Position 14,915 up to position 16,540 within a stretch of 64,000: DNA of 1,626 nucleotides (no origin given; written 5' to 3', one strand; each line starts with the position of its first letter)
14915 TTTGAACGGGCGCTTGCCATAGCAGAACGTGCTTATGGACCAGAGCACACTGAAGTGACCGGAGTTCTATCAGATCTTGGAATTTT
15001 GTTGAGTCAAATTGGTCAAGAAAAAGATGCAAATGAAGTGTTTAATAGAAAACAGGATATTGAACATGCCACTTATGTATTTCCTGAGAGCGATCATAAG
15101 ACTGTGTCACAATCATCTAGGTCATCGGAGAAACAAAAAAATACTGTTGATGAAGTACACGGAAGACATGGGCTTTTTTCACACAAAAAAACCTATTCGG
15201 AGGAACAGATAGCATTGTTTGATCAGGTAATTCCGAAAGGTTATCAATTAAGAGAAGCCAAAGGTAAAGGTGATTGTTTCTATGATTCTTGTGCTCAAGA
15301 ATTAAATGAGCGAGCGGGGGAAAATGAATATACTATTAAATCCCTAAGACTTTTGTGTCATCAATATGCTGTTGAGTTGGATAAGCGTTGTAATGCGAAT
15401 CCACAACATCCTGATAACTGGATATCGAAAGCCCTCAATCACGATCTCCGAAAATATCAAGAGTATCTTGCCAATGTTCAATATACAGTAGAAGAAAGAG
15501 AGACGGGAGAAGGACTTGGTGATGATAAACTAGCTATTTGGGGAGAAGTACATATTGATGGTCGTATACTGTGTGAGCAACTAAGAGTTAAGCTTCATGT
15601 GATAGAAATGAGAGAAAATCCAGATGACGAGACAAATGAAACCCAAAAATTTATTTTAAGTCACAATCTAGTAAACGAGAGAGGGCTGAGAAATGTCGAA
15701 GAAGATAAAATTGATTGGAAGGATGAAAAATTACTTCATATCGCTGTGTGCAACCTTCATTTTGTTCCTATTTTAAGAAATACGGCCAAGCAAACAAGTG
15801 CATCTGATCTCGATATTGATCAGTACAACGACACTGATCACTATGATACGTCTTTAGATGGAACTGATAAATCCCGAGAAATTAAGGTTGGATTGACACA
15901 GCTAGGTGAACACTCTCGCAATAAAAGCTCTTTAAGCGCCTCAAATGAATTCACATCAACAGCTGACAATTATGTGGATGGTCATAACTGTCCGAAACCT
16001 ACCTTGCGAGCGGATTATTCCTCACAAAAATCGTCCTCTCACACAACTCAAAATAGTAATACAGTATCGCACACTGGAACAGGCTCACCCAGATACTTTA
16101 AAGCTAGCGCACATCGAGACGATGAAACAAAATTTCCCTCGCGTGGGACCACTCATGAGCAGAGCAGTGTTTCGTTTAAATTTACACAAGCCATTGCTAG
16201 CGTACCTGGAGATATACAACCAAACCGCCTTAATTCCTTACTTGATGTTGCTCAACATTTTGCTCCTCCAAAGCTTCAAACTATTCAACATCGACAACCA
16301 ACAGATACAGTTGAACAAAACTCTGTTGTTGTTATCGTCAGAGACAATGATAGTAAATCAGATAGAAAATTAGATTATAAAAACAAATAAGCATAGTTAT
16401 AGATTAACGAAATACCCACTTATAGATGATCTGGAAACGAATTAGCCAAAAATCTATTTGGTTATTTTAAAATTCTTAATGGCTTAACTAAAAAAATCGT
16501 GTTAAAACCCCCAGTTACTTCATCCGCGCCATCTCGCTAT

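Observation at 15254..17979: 634-bp, 99.5%-identical inverted repeat inside two convergent STAND genes could swap their C-terminal tails by inversion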

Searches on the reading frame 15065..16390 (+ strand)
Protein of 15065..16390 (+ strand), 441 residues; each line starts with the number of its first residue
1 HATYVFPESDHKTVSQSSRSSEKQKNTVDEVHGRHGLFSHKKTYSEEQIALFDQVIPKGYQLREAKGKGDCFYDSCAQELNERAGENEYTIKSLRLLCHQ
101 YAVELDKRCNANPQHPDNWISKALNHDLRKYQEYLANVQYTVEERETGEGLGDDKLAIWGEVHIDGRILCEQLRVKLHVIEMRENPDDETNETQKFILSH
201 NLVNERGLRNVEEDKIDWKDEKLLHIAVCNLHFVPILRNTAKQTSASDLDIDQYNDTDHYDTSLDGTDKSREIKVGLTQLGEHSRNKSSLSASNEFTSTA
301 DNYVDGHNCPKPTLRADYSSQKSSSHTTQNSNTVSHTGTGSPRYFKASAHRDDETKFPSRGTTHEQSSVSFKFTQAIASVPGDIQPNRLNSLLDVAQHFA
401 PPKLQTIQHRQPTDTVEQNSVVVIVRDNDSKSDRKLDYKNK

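Call 68: predict_structure(protein=window:15065-16390:+)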
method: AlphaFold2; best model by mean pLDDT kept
length: 441 residues; sequences in the alignment: 1
mean_pLDDT: 35.7   pTM: 0.23
mean pLDDT of the five models: 35.7, 33.3, 30.7, 29.1, 28.1
residues with pLDDT >= 90: 0; 70-90: 1; 50-70: 54; < 50: 386
segments of 3 or more residues with pLDDT < 50: 1-44, 59-66, 108-441
pLDDT, mean of each block of 10 residues (from residue 1): 30 33 36 39 54 54 48 64 63 61 53 35 31 32 33 31 30 29 32 29 32 38 35 35 31 33 31 29 27 24 26 25 28 27 24 29 26 26 37 42 37 37 39 38 32
secondary structure, 60 per line:
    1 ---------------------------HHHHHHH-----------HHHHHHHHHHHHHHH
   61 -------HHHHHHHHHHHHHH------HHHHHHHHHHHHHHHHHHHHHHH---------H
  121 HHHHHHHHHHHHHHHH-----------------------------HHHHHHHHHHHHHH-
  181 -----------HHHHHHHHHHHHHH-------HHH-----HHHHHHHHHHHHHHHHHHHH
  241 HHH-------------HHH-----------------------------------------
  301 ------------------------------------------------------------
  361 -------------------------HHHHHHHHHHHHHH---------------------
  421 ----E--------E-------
elements in order: H28-34 H46-60 H68-81 H88-110 H120-136 H166-179 H192-205 H221-243 H386-399

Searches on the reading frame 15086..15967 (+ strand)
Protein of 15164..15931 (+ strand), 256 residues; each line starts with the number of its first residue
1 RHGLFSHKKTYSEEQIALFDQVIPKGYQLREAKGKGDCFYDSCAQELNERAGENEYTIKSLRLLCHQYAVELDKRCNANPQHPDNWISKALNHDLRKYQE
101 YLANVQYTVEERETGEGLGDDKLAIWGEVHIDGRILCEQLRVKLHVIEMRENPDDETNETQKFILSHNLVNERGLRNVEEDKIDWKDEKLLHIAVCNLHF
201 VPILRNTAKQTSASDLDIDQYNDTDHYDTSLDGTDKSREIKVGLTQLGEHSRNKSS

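Call 12: find_homologous_proteins(query=window:15164-15931:+, max_evalue=0.001)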
Query seq(256 aa) (256 aa): 1 proteins with E <= 0.001 among 136 candidates.
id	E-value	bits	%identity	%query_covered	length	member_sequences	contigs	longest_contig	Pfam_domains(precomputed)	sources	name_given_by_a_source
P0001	7.9e-41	159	43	84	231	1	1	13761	PF02338.26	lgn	-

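Call 13: find_related_loci(query=window:15164-15931:+, collection=genome_contigs, flank=10000)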
Query seq(256 aa) (256 aa) in genome_contigs; peptide patterns used: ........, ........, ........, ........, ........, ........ (x = any residue, [..] = any of these).
64 stretches matched a pattern; 1 encode a relative of the query (tblastn E <= 1e-3); 1 distinct loci.
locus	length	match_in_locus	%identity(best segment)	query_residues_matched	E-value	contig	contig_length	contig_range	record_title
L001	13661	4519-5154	72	1-212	2e-107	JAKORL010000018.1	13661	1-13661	MAG: Pseudomonadota bacterium isolate all_maxbin.322 k201_184047, whole genome shotgun sequence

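Call 17: search_protein_families(library=pfam, proteins=[L001:913-6030:+, L001:6127-10266:-, L001:10556-11764:+, L001:128-739:+], max_evalue=0.001)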
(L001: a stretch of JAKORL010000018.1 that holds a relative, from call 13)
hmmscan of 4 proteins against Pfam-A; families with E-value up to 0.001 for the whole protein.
L001:913-6030:+ (1705 aa): 1 family
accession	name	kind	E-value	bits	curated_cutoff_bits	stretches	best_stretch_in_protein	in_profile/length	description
PF13020.12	NOV_C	-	5.9e-10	39.5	22.1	1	1610-1676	23-88/91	Protein NO VEIN, C-terminal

L001:6127-10266:- (1379 aa): 6 families
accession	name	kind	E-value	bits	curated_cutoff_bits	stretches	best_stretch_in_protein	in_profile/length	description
PF12796.13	Ank_2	-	4.3e-58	194.3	27.3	7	390-488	2-88/90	Ankyrin repeats (3 copies)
PF00023.36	Ank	-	6.2e-36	120.9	21.1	3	460-487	2-29/33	Ankyrin repeat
PF13606.12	Ank_3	-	5.3e-34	112.3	22.3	1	462-486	4-28/30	Ankyrin repeat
PF13857.12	Ank_5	-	1.8e-24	85.9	27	0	460-486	16-42/56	Ankyrin repeats (many copies)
PF13637.12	Ank_4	-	5.8e-22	77.7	22.7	2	429-480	3-50/50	Ankyrin repeats (many copies)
PF24521.3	Ank_KRIT1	-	2.4e-13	50.5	80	1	426-496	49-121/149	KRIT1 ankyrin-repeats domain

L001:10556-11764:+ (402 aa): 3 families
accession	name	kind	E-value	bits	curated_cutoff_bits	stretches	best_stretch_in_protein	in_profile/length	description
PF13635.12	DUF4143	-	3.1e-28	98.9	28.1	1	201-348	3-160/160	Domain of unknown function (DUF4143)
PF13173.12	AAA_14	-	4.2e-27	95.1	27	1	17-145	2-129/129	AAA domain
PF00004.35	AAA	-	0.00033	21.5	21.2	1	20-93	1-73/131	ATPase family associated with various cellular activities (AAA)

L001:128-739:+ (203 aa): 3 families
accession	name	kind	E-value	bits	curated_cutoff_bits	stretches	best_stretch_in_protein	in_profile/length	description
PF01488.26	Shikimate_DH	-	6.7e-09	36.4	24.3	1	62-127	6-71/138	Shikimate / quinate 5-dehydrogenase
PF08501.16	Shikimate_dh_N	-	4.2e-08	33.8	27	1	6-39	50-83/83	Shikimate dehydrogenase substrate binding domain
PF03435.24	Sacchrp_dh_NADP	-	0.00026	21.8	25.1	1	72-185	2-96/129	Saccharopine dehydrogenase NADP binding domain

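Call 22: search_solved_structures(query=window:15164-15931:+, max_evalue=10, show_alignments=2)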
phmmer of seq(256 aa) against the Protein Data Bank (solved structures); distinct sequences matched with E-value up to 10: 2.
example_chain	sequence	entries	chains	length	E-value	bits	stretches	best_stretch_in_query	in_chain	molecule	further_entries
6w9o_A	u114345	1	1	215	8.6e-17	64.9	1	14-212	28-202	OTU domain-containing protein wMelOTU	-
6w9r_A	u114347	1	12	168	8.6e-16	61.7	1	24-207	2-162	OTU domain-containing protein wMelOTU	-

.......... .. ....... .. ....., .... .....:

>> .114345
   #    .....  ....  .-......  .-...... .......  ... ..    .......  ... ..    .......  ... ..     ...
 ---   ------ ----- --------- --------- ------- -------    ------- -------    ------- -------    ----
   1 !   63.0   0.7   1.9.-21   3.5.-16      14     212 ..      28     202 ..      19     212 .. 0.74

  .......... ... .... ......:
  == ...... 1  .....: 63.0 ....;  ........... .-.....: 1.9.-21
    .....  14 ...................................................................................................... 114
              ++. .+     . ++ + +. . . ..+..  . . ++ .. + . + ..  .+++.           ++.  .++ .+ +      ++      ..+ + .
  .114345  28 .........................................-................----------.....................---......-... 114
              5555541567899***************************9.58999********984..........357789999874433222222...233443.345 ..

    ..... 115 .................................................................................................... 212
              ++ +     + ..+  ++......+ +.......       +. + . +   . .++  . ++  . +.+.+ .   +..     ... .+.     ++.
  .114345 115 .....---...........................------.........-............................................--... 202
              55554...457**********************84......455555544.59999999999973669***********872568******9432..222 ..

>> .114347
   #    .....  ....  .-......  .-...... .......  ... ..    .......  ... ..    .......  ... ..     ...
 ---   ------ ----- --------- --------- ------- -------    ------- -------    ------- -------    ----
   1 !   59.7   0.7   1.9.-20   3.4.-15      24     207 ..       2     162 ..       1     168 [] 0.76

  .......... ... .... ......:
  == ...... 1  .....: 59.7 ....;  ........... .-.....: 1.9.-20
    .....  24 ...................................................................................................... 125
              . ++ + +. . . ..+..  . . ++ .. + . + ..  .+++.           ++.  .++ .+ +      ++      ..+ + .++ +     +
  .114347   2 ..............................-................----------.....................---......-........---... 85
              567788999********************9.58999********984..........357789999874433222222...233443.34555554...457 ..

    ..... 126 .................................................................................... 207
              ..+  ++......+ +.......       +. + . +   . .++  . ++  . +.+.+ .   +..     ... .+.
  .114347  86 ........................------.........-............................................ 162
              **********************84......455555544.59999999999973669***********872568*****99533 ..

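Call 35: search_protein_representatives(alignment_id=A1)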
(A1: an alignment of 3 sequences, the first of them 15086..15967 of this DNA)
Query: 3 sequences, 294 profile positions. Proteins with E-value up to 0.001 (for the whole library): 471; up to 1e-10: 302; up to 1e-30: 66. The best 150 are listed.
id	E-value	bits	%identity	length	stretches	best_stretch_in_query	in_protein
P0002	2.2e-177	604.9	-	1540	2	2-294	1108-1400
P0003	2.0e-175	598.5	-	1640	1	2-294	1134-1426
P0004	1.7e-114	398.5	-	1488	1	15-252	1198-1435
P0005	2.3e-114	398.0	-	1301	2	10-234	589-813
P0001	7.5e-112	389.8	-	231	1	25-254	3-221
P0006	1.1e-94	333.5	-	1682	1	3-243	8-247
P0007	3.4e-86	305.6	-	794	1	6-278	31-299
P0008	5.9e-82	291.7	-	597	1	25-250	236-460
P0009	1.6e-78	280.4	-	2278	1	17-241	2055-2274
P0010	6.1e-76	271.9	-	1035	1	27-238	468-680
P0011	4.2e-69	249.4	-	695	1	8-252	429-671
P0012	2.4e-61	224.0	-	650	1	17-232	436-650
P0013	3.3e-61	223.5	-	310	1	25-232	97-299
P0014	3.8e-53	197.1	-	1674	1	18-267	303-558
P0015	7.0e-48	179.8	-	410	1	45-245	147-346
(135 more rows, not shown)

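Call 38: list_cluster_members(proteins=[P0002, P0003, P0004, P0005, P0006, P0007, P0008, P0001, P0009, P0010])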
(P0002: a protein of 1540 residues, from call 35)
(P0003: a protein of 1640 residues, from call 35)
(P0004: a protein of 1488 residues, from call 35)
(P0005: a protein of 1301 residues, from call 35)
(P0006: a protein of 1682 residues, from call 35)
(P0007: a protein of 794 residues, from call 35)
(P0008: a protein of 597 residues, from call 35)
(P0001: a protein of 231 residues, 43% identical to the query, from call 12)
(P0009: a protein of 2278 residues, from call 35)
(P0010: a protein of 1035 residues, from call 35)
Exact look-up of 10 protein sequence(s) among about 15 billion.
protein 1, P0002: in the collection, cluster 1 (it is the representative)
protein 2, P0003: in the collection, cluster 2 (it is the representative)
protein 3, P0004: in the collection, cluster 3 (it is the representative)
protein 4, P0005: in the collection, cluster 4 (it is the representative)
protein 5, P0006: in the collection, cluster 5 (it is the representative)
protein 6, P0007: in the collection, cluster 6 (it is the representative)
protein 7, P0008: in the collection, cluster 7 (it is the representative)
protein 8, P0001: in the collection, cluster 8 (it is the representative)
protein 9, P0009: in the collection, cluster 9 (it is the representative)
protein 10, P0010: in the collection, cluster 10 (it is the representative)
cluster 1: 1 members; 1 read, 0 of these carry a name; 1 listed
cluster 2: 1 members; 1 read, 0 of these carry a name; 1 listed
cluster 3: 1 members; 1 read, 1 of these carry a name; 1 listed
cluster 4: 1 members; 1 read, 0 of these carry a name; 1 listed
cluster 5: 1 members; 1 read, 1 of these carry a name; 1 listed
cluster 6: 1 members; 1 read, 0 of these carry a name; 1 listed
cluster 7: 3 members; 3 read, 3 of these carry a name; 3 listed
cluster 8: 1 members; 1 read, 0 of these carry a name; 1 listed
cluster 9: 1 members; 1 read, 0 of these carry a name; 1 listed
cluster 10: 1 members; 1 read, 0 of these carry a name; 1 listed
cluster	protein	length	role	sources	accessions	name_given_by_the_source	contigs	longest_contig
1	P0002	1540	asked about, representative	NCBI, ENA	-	-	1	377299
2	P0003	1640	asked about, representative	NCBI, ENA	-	-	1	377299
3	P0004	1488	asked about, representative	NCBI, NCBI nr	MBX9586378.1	MAG: hypothetical protein K2X50_03885 [Gammaproteobacteria bacterium] | hypothetical protein [Gammaproteobacteria bacterium]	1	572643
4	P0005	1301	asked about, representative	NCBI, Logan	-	-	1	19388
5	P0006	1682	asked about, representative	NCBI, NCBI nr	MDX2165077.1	MAG: hypothetical protein SFW07_06655 [Gammaproteobacteria bacterium] | hypothetical protein [Gammaproteobacteria bacterium]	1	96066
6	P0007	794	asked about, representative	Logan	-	-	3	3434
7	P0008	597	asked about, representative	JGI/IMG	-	hypothetical protein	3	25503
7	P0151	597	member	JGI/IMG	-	hypothetical protein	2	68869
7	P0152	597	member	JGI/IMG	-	hypothetical protein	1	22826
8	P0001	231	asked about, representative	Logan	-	-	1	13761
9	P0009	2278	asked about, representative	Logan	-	-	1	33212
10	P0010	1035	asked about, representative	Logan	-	-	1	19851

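Call 42: find_related_loci(query=A2, collection=metagenome_contigs, flank=10000)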
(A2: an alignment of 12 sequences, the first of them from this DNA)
Query A2 (261 aa) in metagenome_contigs; peptide patterns used: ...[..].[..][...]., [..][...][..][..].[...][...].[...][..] (x = any residue, [..] = any of these).
453 stretches matched a pattern; 13 encode a relative of the query (tblastn E <= 1e-3); 13 distinct loci.
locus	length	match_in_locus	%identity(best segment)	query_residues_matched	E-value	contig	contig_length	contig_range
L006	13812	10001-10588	39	9-216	6e-38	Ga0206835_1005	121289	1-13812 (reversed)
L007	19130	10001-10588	39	9-216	6e-38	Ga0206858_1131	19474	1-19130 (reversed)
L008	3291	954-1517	36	33-216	4e-34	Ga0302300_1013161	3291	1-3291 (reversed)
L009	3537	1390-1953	36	33-216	4e-34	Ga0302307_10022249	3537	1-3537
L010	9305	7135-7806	37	5-224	6e-34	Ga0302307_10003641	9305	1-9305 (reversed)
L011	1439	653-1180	37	30-218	2e-33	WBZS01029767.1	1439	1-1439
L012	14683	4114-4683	38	34-214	1e-29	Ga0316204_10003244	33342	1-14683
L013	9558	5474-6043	38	34-214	8e-28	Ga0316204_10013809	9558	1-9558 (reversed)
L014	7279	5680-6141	39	9-157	3e-24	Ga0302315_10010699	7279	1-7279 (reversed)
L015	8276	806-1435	28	3-213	1e-13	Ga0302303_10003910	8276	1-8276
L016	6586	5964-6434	29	3-163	3e-13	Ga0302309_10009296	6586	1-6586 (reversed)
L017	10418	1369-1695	32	36-156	1e-7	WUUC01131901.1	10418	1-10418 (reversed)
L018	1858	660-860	36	144-216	8e-7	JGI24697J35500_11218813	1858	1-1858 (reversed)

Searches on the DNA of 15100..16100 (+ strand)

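Call 72: search_dna_similar(query=window:15100-16100:+, collection=plasmids, mode=distant, max_rows=5)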
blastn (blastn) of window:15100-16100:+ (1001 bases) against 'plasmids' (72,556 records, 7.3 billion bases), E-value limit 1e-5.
No match.

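Call 73: search_dna_similar(query=window:15100-16100:+, collection=phages, mode=distant, max_rows=5)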
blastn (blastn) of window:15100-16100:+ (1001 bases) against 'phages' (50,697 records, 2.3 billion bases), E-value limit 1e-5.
No match.

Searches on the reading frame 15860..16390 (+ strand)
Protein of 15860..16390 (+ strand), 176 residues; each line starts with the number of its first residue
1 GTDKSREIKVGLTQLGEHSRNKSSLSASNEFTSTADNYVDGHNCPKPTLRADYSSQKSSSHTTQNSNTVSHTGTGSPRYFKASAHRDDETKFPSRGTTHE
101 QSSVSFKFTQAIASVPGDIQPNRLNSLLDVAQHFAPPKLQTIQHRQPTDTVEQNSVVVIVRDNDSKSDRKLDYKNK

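Call 31: search_protein_families(library=pfam, proteins=[window:15890-16390:+], max_evalue=0.1)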
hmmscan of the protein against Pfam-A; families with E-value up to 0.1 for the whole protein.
window:15890-16390:+ (166 aa): 0 families

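Call 44: find_encoding_contigs(protein=window:15860-16390:+, flank=3000, max_places=10)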
Protein window:15860-16390:+ (176 aa): no gene with exactly this product is on record in the collection.
